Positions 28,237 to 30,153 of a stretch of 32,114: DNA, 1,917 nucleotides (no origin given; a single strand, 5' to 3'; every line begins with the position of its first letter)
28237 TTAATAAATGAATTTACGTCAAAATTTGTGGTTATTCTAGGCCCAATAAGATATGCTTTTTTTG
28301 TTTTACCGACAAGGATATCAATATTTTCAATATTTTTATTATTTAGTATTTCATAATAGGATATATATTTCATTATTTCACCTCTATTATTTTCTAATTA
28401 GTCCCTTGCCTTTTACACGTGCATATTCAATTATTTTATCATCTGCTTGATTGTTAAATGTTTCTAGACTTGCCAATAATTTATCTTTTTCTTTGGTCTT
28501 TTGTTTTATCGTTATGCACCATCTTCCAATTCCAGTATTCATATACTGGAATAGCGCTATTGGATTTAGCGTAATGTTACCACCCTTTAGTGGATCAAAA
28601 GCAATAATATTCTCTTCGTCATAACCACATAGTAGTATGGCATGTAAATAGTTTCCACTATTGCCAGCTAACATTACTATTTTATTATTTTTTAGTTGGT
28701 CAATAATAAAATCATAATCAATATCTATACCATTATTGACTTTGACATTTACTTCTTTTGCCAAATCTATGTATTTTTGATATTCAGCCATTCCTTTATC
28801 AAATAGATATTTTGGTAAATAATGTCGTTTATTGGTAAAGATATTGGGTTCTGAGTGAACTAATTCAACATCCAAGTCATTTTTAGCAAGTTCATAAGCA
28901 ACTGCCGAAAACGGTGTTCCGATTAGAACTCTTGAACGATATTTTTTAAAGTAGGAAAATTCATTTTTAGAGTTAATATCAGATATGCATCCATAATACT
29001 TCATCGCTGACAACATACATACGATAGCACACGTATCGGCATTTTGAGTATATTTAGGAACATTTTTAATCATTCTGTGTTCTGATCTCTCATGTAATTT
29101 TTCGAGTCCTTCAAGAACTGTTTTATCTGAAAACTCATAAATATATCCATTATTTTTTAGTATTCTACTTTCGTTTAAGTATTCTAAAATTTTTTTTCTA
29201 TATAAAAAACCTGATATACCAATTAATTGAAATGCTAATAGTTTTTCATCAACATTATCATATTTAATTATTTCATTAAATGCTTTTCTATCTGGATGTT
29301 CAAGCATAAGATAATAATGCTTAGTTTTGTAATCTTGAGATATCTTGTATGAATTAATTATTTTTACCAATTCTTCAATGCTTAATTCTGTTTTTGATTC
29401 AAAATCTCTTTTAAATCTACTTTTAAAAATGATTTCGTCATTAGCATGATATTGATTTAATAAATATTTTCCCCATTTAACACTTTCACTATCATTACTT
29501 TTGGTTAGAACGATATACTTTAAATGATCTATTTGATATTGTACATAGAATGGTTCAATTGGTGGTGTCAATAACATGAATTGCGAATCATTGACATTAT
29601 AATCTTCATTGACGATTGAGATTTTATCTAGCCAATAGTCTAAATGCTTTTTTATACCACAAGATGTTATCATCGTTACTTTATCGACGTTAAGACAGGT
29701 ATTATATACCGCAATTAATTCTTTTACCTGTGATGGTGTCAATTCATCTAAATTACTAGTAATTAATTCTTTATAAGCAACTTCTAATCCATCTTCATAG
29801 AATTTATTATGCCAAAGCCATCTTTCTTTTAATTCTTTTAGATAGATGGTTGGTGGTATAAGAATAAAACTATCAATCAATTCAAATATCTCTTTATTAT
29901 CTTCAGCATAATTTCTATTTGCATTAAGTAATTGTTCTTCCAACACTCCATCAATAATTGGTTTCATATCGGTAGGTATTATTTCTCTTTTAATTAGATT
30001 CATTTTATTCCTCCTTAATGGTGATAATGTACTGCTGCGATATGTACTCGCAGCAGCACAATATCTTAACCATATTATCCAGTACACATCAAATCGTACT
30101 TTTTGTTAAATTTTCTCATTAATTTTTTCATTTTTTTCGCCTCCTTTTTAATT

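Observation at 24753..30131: YcaO operon with an orphan C39 peptidase, two small ORFan proteins and a co-transcribed MetRS: candidate undescribed peptide or protein amide-modification system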

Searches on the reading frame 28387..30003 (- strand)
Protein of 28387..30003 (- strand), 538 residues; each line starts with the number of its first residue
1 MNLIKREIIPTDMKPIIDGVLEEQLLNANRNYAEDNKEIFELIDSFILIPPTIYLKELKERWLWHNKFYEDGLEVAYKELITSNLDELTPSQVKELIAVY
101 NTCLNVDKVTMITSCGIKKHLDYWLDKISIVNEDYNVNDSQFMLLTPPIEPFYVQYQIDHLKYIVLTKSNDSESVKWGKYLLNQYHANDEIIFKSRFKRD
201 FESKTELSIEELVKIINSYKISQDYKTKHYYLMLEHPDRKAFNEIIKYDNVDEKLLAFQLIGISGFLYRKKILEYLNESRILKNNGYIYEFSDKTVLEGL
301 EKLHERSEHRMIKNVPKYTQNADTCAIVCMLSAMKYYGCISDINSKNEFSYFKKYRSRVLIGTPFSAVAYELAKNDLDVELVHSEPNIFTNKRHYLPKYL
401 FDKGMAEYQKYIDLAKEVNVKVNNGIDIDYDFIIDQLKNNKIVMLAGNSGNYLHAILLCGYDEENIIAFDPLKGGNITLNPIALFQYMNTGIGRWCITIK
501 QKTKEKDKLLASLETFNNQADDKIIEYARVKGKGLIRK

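Call 8: search_protein_families(library=pfam, proteins=[window:28387-30003:-], max_evalue=0.1)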
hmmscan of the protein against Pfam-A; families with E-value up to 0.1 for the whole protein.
window:28387-30003:- (538 aa): 1 family
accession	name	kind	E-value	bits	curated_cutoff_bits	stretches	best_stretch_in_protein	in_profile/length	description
PF13529.12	Peptidase_C39_2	-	0.00022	22.2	24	1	314-471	2-142/143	Peptidase_C39 like family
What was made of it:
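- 28387..30003 (-): 538-aa fusion protein. Residues 1-307 form a new acidic all-helical domain. Residues 308-530 form a C39-type papain-fold cysteine peptidase (Gln320, Cys325, His454, Asp470). PF13529 scores 22.2 bits (call 8).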

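Call 9: search_protein_families(library=ncbifam, proteins=[window:28387-30003:-], max_evalue=0.1)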
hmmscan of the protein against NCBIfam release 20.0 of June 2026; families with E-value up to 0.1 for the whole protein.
window:28387-30003:- (538 aa): 0 families

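Call 21: find_homologous_proteins(query=A1, max_evalue=0.001)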
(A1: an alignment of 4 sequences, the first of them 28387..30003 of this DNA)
Query A1 (4 sequences) (538 aa, profile of the alignment): 112 proteins with E <= 0.001 among 8000 candidates.
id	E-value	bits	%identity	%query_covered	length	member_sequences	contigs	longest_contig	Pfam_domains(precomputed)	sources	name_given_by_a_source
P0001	1.5e-281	953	45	97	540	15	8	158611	PF13529.14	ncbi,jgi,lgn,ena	-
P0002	2.3e-280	949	44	97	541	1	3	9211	PF13529.14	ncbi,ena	-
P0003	2.1e-276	936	44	96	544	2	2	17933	PF13529.14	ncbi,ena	-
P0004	1.4e-275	933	99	100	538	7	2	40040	PF13529.14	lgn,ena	-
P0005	1.4e-272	923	45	97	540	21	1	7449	PF13529.14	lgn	-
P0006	4.0e-269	912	45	97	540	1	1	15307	PF13529.14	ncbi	ncbi:MAG: C39 family peptidase [Bacilli bacterium]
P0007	5.4e-267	905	46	97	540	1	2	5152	PF13529.14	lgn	-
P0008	7.3e-266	901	45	97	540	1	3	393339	PF13529.14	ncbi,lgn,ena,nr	ncbi:MAG: C39 family peptidase [Bacilli bacterium]|nr:C39 family peptidase [Bacilli bacterium]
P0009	1.1e-265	901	46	98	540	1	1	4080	PF13529.14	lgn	-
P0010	1.5e-265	900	44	99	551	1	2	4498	PF13529.14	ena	-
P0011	4.9e-265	899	45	98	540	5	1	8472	PF13529.14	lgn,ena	-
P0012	2.4e-264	896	44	99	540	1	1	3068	PF13529.14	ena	-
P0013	4.1e-264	895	45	97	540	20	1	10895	PF13529.14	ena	-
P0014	7.6e-264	895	45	97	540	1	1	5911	PF13529.14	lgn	-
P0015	1.0e-262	891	45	97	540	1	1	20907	PF13529.14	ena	-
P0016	1.1e-261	887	46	97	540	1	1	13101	PF13529.14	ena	-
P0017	2.3e-261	886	45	97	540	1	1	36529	PF13529.14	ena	-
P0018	3.5e-261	886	45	97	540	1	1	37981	PF13529.14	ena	-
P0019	5.4e-261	885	45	97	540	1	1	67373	PF13529.14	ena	-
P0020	6.7e-261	885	45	97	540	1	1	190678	PF13529.14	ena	-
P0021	2.1e-260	883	45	97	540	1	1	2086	PF13529.14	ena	-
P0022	2.5e-259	880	45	97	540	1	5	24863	PF13529.14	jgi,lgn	jgi:hypothetical protein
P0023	2.9e-257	873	45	97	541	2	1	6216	PF13529.14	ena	-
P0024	5.0e-253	859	44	97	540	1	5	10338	PF13529.14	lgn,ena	-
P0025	1.0e-248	845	45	100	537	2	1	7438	PF13529.14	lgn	-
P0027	1.5e-247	841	46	97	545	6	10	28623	PF13529.14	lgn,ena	-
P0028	6.9e-247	839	45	97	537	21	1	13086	PF13529.14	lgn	-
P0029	8.8e-246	835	43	97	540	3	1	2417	PF13529.14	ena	-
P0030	6.0e-245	832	46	97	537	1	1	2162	PF13529.14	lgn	-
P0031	2.5e-244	830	46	97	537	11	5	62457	PF13529.14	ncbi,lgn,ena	-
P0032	1.7e-243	827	46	98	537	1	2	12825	PF13529.14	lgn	-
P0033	3.2e-243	827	45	97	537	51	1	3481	PF13529.14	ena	-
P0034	4.5e-243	826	45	97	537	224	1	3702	PF13529.14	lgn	-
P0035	5.7e-243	826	45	97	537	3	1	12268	PF13529.14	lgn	-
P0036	6.6e-243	826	46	97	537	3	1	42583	PF13529.14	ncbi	-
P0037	8.5e-243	825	45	98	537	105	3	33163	PF13529.14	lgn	-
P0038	1.1e-242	825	46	97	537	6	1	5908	PF13529.14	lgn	-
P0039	3.1e-242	823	46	97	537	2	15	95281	PF13529.14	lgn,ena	-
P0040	5.3e-242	823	46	97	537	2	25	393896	PF13529.14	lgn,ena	-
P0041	7.8e-242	822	46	97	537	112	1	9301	PF13529.14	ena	-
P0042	8.8e-242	822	46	97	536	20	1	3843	PF13529.14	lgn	-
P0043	1.1e-241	821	45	97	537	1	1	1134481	PF13529.14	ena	-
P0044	1.1e-241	821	46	97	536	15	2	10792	PF13529.14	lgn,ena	-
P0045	2.0e-241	821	46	97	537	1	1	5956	PF13529.14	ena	-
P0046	3.1e-241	820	46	98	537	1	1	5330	PF13529.14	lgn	-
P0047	3.5e-241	820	45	97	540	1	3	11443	PF13529.14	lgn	-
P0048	3.7e-241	820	45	97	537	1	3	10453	PF13529.14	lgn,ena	-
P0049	6.7e-241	819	45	97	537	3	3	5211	PF13529.14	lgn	-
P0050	7.8e-241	819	46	97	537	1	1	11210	PF13529.14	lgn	-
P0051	8.3e-241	819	45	97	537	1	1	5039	PF13529.14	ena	-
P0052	1.1e-240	818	46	97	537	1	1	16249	PF13529.14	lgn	-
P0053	2.6e-240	817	47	100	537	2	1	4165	PF13529.14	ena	-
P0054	1.4e-239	815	45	97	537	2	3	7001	PF13529.14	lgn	-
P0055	1.9e-239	814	49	97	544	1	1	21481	PF13529.14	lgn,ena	-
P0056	2.9e-239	813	46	97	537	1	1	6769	PF13529.14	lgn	-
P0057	5.4e-239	813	44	97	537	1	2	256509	PF13529.14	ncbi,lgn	-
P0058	7.9e-239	812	46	97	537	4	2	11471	PF13529.14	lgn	-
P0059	8.1e-239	812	44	97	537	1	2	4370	PF13529.14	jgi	-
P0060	2.3e-238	810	44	98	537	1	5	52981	PF13529.14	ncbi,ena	-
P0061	4.5e-238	810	45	98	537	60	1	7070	PF13529.14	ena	-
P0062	8.9e-238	809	44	97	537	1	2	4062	PF13529.14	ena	-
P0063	1.9e-237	807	46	97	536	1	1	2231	PF13529.14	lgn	-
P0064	2.0e-237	807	45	100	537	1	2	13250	PF13529.14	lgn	-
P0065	3.2e-237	807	46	97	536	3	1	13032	PF13529.14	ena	-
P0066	5.5e-237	806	43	97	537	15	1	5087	PF13529.14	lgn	-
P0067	8.8e-237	805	45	97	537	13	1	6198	PF13529.14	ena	-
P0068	1.9e-236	804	46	96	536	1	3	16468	PF13529.14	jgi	-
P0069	1.1e-235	802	45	97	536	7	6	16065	PF13529.14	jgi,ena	-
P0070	4.6e-235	800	45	97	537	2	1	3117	PF13529.14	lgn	-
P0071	4.5e-234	796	46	100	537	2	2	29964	PF13529.14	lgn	-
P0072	1.2e-233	795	46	99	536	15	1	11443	PF13529.14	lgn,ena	-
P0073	2.6e-233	794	48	97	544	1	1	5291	PF13529.14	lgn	-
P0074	3.4e-233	793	44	97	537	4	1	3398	PF13529.14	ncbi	-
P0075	6.4e-232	789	52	97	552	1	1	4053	PF13529.14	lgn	-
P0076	1.7e-231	788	44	97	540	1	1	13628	PF13529.14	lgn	-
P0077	1.8e-231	788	49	97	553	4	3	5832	PF13529.14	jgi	-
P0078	2.6e-231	787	50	100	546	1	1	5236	PF13529.14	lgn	-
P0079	5.4e-231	786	43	97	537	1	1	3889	PF13529.14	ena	-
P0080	7.3e-231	786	70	100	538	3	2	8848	-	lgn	-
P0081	1.2e-230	785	45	96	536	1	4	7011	PF13529.14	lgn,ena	-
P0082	1.5e-230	785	47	97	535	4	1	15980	PF13529.14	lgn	-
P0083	3.2e-230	784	46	97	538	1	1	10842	PF13529.14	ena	-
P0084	4.6e-230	783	50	97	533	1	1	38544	PF13529.14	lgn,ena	-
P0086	7.4e-227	773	45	97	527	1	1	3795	PF13529.14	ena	-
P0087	4.8e-226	770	47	97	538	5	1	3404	PF13529.14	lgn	-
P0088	3.8e-225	767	46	96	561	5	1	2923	PF13529.14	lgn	-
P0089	2.0e-224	764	46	97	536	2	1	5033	PF13529.14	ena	-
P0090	9.0e-224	762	45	97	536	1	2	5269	PF13529.14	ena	-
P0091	5.3e-223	760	46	95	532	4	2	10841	PF13529.14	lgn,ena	-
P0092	4.3e-221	754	46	100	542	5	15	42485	PF13529.14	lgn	-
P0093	5.6e-221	753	49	97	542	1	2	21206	PF13529.14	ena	-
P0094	3.5e-220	750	45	97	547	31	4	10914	PF13529.14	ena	-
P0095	2.1e-219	748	47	98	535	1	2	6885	PF13529.14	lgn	-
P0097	3.3e-214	731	44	99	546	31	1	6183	PF13529.14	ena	-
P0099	1.7e-210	719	48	84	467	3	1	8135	PF13529.14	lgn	-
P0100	5.3e-205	700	43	96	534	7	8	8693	PF13529.14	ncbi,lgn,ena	-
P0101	9.8e-200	683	46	97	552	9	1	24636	PF13529.14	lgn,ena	-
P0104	4.8e-194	664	44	96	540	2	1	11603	PF13529.14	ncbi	-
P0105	8.4e-184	630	46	71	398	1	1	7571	PF13529.14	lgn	-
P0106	1.1e-174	600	41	96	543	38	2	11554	PF13529.14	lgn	-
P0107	6.2e-171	588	38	97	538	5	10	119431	PF13529.14,PF03412.22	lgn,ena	-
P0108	7.0e-167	575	38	97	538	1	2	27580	PF13529.14,PF03412.22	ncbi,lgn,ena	-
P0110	4.2e-160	552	48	63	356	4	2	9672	PF13529.14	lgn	-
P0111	5.3e-145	502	49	58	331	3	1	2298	PF13529.14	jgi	-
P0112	9.9e-145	501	48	57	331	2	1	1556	PF13529.14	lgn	-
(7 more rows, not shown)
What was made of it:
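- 28387..30003 (-): The family has about 112 clusters, all 516-561 aa apart from five truncated entries (331-467 aa) (call 21).
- On C39 bacteriocin-processing peptidase: Most relatives carry a precomputed PF13529 hit (call 21).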

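Call 22: find_encoding_contigs(protein=P0107, flank=8000, max_places=2)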
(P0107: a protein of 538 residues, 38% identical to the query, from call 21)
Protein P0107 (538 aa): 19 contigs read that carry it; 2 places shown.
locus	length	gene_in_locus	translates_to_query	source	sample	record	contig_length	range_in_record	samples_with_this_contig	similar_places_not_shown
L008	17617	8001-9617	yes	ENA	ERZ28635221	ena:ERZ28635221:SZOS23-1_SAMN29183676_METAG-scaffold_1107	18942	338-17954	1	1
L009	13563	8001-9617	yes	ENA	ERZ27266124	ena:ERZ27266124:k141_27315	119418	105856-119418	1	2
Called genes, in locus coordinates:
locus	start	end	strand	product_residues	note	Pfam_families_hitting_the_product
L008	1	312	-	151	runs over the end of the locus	-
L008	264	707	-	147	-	PF01076:Mob_Pre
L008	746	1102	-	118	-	PF01076:Mob_Pre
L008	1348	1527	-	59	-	-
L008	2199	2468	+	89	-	-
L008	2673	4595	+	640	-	PF00239:Resolvase, PF07508:Recombinase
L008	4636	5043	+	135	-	PF14198:TnpV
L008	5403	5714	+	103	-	PF21983:NikA-like, PF05713:MobC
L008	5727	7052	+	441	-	PF03432:Relaxase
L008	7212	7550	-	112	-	PF13560:HTH_31, PF12844:HTH_19, PF01381:HTH_3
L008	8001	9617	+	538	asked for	PF03412:Peptidase_C39 (faint), PF13529:Peptidase_C39_2 (weak)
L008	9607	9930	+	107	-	-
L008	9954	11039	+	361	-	PF02624:YcaO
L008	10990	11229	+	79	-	-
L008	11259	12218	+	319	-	-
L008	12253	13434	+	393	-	PF02224:Cytidylate_kin, PF13238:AAA_18 (faint), PF13189:Cytidylate_kin2, PF13521:AAA_28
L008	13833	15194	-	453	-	PF18144:SMODS (weak), PF21654:DncV-like_NTFase, PF18134:AGS_C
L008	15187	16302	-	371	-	PF18145:SAVED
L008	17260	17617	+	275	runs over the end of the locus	PF02498:Bro-N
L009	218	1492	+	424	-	PF09587:PGA_cap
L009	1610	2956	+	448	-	PF00919:UPF0004, PF04055:Radical_SAM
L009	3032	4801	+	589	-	PF01411:tRNA-synt_2c, PF07973:tRNA_SAD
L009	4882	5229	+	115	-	PF11969:DcpS_C, PF01230:HIT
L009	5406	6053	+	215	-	PF04203:Sortase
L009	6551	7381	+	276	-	PF02498:Bro-N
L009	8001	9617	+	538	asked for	PF03412:Peptidase_C39 (faint), PF13529:Peptidase_C39_2 (weak)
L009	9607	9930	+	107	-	-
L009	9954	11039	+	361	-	PF02624:YcaO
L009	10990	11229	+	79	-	-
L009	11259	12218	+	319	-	-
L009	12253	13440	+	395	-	PF02224:Cytidylate_kin, PF13238:AAA_18 (faint), PF13189:Cytidylate_kin2, PF13521:AAA_28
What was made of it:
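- The cassette also travels in mobile contexts (call 22). Some members sit next to relaxase, resolvase or Bro-N genes (call 22).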

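Call 23: find_encoding_contigs(protein=P0040, flank=8000, max_places=2)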
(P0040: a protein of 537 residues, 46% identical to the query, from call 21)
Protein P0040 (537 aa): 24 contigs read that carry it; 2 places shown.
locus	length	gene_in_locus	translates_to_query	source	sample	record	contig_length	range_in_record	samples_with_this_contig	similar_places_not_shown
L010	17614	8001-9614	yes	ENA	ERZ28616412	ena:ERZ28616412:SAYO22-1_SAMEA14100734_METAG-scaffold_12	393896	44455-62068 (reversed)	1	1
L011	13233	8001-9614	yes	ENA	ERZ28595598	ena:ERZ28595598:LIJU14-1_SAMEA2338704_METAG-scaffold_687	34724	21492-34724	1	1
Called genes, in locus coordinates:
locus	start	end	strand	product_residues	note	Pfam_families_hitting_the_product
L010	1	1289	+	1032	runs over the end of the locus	PF00133:tRNA-synt_1, PF09334:tRNA-synt_1g (weak), PF08264:Anticodon_1, PF19302:DUF5915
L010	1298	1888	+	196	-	-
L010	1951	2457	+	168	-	-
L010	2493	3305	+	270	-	PF13276:HTH_21, PF00665:rve, PF13683:rve_3, PF13333:rve_2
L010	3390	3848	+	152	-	PF13420:Acetyltransf_4 (weak), PF13673:Acetyltransf_10, PF00583:Acetyltransf_1, PF13508:Acetyltransf_7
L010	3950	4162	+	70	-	-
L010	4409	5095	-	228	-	PF04542:Sigma70_r2, PF04545:Sigma70_r4, PF01381:HTH_3 (weak)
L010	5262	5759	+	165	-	PF01272:GreA_GreB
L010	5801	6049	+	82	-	-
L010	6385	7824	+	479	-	PF13328:HD_4, PF01966:HD, PF04607:RelA_SpoT, PF02824:TGS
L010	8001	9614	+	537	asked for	PF13529:Peptidase_C39_2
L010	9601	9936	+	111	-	-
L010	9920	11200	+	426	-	PF02624:YcaO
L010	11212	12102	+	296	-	-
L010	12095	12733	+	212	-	PF02581:TMP-TENI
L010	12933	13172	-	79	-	PF01381:HTH_3, PF12844:HTH_19 (weak)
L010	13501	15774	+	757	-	PF03477:ATP-cone, PF13597:NRDD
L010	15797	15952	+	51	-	PF13597:NRDD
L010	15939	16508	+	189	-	PF13353:Fer4_12, PF04055:Radical_SAM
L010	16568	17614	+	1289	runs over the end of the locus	-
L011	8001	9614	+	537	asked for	PF13529:Peptidase_C39_2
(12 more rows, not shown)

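Call 24: find_encoding_contigs(protein=P0080, flank=8000, max_places=2)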
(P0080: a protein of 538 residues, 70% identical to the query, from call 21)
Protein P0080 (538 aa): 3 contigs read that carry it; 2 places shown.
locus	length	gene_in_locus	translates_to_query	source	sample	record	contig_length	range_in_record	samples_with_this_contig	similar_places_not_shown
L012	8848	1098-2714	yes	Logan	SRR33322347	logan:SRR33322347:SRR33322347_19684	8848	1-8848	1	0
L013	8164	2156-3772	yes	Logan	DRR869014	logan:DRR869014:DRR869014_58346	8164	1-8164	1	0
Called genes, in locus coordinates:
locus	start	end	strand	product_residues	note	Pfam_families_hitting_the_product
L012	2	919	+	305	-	?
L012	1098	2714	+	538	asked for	-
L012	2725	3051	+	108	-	-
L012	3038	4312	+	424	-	PF02624:YcaO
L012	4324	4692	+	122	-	-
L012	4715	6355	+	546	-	PF00133:tRNA-synt_1, PF01406:tRNA-synt_1e (weak), PF09334:tRNA-synt_1g, PF01406:tRNA-synt_1e, PF01921:tRNA-synt_1f (weak), PF19303:Anticodon_3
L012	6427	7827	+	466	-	-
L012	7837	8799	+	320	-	-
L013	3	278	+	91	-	?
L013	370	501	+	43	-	-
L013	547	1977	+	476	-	PF13328:HD_4, PF01966:HD, PF04607:RelA_SpoT, PF02824:TGS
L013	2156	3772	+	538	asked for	-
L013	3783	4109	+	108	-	-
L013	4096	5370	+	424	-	PF02624:YcaO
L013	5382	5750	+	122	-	-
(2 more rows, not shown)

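Call 27: find_related_loci(query=A3, collection=metagenome_contigs, flank=7000)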
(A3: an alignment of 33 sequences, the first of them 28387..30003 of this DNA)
Query A3 (538 aa) in metagenome_contigs; peptide patterns used: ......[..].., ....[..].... (x = any residue, [..] = any of these).
111 stretches matched a pattern; 34 encode a relative of the query (tblastn E <= 1e-3); 34 distinct loci.
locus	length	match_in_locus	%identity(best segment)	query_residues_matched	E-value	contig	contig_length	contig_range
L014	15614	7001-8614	45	5-538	2e-148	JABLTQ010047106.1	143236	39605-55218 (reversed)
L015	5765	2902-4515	45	5-538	2e-149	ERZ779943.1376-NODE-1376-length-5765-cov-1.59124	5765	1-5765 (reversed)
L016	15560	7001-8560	45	1-520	3e-148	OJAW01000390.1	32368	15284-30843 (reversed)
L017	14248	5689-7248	45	1-520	3e-148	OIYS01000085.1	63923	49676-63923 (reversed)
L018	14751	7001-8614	44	5-538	9e-148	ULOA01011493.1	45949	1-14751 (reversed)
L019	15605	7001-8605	44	1-528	5e-148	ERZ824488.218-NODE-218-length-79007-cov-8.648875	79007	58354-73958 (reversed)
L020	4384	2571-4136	46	1-522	1e-148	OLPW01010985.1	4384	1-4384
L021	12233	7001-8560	45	1-520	3e-145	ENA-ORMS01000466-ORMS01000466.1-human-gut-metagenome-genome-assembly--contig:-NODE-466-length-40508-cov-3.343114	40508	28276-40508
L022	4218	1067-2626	46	1-520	4e-148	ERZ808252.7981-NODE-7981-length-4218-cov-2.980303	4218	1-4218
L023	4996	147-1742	45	1-524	6e-144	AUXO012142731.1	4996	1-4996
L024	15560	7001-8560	45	1-520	9e-142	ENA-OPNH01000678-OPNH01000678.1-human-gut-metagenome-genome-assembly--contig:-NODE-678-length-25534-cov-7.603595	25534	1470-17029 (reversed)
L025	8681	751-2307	44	4-522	1e-141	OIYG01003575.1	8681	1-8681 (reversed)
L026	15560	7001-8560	45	1-520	4e-141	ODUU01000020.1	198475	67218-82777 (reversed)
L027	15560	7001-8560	45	1-520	4e-141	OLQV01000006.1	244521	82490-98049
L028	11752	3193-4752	45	1-520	4e-141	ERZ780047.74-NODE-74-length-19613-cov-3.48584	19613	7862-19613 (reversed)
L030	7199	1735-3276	43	5-521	3e-128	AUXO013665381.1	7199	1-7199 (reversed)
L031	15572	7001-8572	46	1-522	3e-144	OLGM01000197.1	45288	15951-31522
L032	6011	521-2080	38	2-521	4e-114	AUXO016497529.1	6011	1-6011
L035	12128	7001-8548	33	4-522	2e-83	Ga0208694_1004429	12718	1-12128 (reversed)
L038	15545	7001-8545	34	4-521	2e-86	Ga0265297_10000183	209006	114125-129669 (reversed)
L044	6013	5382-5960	36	4-199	2e-33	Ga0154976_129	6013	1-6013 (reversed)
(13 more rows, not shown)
